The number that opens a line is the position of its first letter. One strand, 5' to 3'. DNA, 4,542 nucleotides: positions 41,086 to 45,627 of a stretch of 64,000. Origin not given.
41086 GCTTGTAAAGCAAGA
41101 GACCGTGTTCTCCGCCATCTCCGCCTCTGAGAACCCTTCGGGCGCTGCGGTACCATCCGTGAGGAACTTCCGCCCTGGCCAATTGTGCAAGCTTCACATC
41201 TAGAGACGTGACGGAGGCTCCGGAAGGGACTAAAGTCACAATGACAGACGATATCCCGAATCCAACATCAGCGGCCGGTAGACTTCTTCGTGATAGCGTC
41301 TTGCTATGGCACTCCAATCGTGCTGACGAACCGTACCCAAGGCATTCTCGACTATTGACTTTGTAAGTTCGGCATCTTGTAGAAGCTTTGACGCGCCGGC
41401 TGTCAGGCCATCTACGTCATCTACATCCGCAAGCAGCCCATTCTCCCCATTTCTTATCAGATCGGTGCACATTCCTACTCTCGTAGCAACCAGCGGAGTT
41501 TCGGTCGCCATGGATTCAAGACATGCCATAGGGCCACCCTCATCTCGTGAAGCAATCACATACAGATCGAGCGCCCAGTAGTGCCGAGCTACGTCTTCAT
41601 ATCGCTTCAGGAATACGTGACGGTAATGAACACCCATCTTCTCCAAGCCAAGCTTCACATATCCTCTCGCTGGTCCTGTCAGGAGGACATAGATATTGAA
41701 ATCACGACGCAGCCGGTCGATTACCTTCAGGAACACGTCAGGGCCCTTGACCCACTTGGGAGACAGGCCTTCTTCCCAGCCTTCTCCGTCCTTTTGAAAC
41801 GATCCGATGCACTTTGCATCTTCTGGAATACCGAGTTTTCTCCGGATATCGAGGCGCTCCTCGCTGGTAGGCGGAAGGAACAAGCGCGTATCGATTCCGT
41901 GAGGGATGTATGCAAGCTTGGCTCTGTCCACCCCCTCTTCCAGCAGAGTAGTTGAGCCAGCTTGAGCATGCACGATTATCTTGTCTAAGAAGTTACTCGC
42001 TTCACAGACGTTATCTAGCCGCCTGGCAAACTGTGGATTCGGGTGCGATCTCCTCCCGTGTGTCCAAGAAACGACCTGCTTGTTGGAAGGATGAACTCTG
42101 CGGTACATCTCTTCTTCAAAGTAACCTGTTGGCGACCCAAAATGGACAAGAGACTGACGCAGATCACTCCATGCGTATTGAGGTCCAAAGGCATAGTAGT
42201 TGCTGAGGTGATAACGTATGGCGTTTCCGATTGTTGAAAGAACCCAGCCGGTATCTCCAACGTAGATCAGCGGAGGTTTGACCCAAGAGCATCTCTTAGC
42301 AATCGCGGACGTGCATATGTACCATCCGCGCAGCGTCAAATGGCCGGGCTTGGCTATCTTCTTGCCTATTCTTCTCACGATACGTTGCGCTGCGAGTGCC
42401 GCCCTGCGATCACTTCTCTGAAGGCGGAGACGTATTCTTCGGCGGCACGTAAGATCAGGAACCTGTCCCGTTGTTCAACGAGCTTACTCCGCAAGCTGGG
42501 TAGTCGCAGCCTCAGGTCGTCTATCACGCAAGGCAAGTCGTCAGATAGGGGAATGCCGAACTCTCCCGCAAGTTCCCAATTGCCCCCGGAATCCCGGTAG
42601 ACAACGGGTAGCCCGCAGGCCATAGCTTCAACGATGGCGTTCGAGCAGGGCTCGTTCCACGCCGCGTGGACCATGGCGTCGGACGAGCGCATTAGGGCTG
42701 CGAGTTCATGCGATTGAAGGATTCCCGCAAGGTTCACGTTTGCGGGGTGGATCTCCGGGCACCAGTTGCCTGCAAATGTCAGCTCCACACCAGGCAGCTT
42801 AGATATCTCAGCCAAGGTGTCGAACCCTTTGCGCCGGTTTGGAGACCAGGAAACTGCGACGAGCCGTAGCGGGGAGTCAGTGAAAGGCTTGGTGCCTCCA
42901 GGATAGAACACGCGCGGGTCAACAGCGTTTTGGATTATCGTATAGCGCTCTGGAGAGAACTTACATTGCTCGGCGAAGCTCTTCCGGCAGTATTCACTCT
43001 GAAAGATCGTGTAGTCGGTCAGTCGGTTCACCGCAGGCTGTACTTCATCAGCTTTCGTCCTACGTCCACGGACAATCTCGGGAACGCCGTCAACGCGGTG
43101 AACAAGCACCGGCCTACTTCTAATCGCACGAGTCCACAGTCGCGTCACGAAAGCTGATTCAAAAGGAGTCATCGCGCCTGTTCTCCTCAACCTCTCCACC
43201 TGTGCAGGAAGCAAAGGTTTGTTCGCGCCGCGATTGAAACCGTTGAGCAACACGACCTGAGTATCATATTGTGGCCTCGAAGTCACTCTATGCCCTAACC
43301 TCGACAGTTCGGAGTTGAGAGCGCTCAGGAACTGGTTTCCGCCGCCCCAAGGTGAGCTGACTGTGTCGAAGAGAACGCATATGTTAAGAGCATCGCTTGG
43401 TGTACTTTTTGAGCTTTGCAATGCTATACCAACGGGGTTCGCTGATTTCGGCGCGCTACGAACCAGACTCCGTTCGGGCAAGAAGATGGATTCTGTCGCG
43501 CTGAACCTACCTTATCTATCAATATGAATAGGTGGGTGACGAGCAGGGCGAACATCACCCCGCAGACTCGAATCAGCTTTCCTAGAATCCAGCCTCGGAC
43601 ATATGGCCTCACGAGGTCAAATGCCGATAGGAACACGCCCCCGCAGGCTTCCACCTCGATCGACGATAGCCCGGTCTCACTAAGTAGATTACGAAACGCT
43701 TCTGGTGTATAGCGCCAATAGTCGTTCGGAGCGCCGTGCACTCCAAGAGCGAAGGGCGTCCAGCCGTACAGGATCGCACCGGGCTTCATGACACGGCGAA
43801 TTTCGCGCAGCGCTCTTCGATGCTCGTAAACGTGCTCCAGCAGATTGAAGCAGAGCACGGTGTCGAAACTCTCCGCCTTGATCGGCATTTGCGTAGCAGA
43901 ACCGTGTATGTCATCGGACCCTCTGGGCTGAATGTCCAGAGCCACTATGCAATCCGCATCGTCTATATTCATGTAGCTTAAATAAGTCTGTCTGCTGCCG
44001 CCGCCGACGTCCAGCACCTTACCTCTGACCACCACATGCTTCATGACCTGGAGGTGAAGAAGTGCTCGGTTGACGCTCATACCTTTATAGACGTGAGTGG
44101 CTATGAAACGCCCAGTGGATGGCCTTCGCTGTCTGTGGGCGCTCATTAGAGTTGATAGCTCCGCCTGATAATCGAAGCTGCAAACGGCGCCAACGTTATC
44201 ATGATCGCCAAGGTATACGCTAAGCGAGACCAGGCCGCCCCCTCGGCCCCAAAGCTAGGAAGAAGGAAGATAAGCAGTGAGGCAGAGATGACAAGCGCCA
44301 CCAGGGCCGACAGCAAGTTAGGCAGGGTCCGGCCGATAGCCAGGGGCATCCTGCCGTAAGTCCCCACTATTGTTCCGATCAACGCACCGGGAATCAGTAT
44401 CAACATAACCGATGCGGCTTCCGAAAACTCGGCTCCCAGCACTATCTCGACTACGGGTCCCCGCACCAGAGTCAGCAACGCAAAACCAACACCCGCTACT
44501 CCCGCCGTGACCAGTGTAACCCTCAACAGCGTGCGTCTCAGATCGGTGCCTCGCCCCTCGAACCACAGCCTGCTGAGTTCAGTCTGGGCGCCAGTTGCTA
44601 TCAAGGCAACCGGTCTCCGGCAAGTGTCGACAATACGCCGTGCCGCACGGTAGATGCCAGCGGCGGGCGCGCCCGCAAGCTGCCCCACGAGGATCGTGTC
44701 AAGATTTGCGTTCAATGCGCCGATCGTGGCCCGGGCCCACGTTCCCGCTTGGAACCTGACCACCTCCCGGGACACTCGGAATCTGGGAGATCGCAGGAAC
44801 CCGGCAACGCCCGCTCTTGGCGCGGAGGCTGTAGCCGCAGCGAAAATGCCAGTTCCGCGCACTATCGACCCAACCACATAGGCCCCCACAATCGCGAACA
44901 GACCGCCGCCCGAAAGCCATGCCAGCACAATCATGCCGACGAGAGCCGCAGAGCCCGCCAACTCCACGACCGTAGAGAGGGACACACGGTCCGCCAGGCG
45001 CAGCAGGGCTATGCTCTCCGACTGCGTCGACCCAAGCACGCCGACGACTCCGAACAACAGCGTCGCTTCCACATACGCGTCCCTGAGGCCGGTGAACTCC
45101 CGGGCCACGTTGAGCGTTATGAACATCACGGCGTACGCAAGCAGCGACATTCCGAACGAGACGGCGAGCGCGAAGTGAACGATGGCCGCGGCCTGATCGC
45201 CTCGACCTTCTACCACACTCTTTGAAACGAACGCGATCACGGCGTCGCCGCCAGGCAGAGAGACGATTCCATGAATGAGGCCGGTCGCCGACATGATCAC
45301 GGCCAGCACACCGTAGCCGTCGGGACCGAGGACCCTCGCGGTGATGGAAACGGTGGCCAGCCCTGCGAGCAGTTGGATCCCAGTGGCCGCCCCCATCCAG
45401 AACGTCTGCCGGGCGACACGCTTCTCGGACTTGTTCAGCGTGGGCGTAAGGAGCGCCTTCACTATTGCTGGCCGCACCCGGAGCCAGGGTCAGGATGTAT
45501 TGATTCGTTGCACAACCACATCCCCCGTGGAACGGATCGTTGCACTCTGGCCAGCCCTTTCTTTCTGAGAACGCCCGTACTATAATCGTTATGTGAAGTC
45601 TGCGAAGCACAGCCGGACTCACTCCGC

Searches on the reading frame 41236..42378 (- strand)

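Call 25: search_protein_families(library=pfam, proteins=[window:41236-42378:-], max_evalue=0.0001)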
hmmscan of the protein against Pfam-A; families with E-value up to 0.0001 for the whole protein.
window:41236-42378:- (380 aa): 2 families
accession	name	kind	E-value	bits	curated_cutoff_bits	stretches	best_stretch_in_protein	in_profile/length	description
PF00534.26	Glycos_transf_1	-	2e-22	80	26.4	1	209-346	26-169/172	Glycosyl transferases group 1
PF13692.12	Glyco_trans_1_4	-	6e-22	78.9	27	1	209-335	13-142/142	Glycosyl transferases group 1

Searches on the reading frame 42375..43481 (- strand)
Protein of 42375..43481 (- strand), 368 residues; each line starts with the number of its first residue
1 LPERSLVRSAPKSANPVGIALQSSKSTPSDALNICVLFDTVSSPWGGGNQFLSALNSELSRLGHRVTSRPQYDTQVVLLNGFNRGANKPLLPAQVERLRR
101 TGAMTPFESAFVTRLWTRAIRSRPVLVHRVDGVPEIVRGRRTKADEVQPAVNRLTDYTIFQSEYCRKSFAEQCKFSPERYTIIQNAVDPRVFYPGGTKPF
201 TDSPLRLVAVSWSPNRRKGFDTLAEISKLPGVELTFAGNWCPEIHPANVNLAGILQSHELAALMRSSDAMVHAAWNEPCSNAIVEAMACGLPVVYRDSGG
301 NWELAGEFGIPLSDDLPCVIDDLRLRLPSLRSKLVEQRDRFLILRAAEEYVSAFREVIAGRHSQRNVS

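Call 25: search_protein_families(library=pfam, proteins=[window:42375-43481:-], max_evalue=0.0001)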
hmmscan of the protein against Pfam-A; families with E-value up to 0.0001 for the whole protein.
window:42375-43481:- (368 aa): 4 families
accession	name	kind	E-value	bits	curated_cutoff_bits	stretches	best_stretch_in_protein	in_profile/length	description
PF13692.12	Glyco_trans_1_4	-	1.7e-11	45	27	1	231-308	33-120/142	Glycosyl transferases group 1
PF00534.26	Glycos_transf_1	-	3.8e-10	40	26.4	1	247-306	73-132/172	Glycosyl transferases group 1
PF13524.12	Glyco_trans_1_2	-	5e-05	23.7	25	1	223-303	6-83/144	Glycosyl transferase-like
PF13439.12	Glyco_transf_4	-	8.1e-05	23.1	28.5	0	122-189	95-168/170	Glycosyltransferase Family 4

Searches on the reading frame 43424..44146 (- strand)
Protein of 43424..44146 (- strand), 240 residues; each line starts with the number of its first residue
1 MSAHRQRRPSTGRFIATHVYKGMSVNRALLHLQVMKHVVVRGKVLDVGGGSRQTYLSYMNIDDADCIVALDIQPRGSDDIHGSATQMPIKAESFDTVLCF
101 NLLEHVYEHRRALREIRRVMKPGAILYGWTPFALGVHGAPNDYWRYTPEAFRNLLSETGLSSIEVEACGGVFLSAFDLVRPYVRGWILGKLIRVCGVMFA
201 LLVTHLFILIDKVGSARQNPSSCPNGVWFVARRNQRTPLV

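Call 25: search_protein_families(library=pfam, proteins=[window:43424-44146:-], max_evalue=0.0001)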
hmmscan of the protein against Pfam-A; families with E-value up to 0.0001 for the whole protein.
window:43424-44146:- (240 aa): 5 families
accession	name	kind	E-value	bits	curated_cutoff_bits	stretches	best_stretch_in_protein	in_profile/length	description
PF08241.18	Methyltransf_11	-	1.8e-13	51.4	21.2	1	65-127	19-94/95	Methyltransferase domain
PF13489.12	Methyltransf_23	-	7.6e-10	39.2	27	1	41-158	23-148/164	Methyltransferase domain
PF13649.12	Methyltransf_25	-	3.2e-08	34.6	27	1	80-123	51-96/97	Methyltransferase domain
PF08242.18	Methyltransf_12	-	1.1e-06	29.7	30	1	86-126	64-98/98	Methyltransferase domain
PF13847.12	Methyltransf_31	-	3.4e-06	27.2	27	1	82-126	61-107/145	Methyltransferase domain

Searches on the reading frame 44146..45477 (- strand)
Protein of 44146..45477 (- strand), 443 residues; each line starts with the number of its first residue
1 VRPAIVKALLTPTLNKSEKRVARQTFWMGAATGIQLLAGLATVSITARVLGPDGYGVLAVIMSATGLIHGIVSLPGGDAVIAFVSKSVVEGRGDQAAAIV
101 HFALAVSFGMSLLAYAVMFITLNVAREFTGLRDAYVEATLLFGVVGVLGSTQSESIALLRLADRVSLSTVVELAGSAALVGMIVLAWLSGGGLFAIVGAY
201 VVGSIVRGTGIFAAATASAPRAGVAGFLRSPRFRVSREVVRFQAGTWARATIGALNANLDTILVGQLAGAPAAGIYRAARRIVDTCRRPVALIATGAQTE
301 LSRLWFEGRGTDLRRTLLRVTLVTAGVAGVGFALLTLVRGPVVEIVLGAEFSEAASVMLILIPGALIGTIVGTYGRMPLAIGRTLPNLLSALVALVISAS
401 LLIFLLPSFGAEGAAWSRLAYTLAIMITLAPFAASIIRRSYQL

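Call 25: search_protein_families(library=pfam, proteins=[window:44146-45477:-], max_evalue=0.0001)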
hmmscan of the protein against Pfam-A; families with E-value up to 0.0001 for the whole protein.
window:44146-45477:- (443 aa): 2 families
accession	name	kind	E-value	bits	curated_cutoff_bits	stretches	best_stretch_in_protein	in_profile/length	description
PF01943.22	Polysacc_synt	-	2.9e-17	63.4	28.2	1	22-297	2-265/274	Polysaccharide biosynthesis protein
PF13440.11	Polysacc_synt_3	-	2.3e-13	50.5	23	1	46-355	2-292/293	Polysaccharide biosynthesis protein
